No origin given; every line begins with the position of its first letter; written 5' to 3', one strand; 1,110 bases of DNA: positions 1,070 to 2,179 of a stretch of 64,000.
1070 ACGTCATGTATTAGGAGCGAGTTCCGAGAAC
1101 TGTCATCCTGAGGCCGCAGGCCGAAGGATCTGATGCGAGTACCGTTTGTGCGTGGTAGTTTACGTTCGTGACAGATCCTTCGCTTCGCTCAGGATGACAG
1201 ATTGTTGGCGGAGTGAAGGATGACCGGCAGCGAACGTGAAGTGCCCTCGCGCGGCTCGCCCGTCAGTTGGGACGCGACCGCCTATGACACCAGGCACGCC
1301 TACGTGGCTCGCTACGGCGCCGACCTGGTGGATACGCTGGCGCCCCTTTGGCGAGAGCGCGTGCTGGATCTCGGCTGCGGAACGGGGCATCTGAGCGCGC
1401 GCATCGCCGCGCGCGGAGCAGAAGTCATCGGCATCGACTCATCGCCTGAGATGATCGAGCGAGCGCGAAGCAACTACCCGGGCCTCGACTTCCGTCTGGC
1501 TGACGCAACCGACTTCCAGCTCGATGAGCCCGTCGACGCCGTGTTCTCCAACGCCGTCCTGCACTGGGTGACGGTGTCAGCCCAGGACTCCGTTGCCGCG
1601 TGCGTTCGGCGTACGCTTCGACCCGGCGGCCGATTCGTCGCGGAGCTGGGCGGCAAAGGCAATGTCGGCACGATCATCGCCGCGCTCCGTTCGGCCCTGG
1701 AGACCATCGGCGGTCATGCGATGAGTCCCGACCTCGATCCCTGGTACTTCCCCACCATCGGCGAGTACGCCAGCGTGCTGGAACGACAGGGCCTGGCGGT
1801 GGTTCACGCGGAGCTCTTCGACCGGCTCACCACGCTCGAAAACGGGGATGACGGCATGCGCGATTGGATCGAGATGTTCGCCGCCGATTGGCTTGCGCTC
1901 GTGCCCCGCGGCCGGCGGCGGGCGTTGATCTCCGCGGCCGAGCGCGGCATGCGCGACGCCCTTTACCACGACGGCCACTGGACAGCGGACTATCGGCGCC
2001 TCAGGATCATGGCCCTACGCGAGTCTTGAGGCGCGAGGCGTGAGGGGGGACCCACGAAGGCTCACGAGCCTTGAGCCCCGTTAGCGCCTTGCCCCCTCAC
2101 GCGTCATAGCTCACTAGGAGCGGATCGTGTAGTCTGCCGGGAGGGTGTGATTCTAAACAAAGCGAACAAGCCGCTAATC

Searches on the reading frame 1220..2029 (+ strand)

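Call 11: search_protein_families(library=pfam, proteins=[window:1220-2029:+], max_evalue=0.01)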
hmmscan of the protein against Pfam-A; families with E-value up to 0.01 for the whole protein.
window:1220-2029:+ (269 aa): 18 families
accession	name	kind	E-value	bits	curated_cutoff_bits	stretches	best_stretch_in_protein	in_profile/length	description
PF13649.12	Methyltransf_25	-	5.7e-23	81.9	27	1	48-137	1-97/97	Methyltransferase domain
PF08241.18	Methyltransf_11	-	1e-21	77.8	21.2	1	49-140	1-94/95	Methyltransferase domain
PF13847.12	Methyltransf_31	-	4e-20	72.4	27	1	46-142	5-110/145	Methyltransferase domain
PF08242.18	Methyltransf_12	-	2.1e-17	64.1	30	1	49-139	1-98/98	Methyltransferase domain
PF13489.12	Methyltransf_23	-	1e-13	51.8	27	1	28-196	4-163/164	Methyltransferase domain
PF02353.26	CMAS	-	8e-07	29.1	27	1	46-141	64-164/273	Mycolic acid cyclopropane synthetase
PF05175.20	MTS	-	1.9e-06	28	23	1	36-138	23-135/170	Methyltransferase small domain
PF03848.20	TehB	-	3.7e-05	23.7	20.4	1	34-137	20-128/193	Tellurite resistance protein TehB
PF01728.25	FtsJ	-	7.6e-05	23.1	24.1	1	46-156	23-152/181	FtsJ-like methyltransferase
PF08003.17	Methyltransf_9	-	0.00015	21.3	23.8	1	38-142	109-218/315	Protein of unknown function (DUF1698)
PF01135.25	PCMT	-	0.00017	21.9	20.3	1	45-141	74-171/210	Protein-L-isoaspartate(D-aspartate) O-methyltransferase (PCMT)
PF13679.12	Methyltransf_32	-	0.0002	21.8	27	1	45-90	26-77/143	Methyltransferase domain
PF01739.24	CheR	-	0.0005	20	27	0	90-140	121-172/195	CheR methyltransferase, SAM binding domain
PF06325.19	PrmA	-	0.00061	19.8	22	1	45-119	162-241/296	Ribosomal protein L11 methyltransferase (PrmA)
PF00107.32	ADH_zinc_N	-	0.0022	18.4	31.8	1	56-140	3-86/129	Zinc-binding dehydrogenase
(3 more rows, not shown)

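Call 12: search_protein_families(library=padloc, proteins=[window:1220-2029:+], max_evalue=0.01)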
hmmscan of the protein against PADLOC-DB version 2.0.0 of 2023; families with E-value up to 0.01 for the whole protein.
window:1220-2029:+ (269 aa): 1 family
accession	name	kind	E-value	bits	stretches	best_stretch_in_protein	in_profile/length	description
PDLC04134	mad2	-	1.8e-28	97.6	1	34-184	281-438/492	mads_2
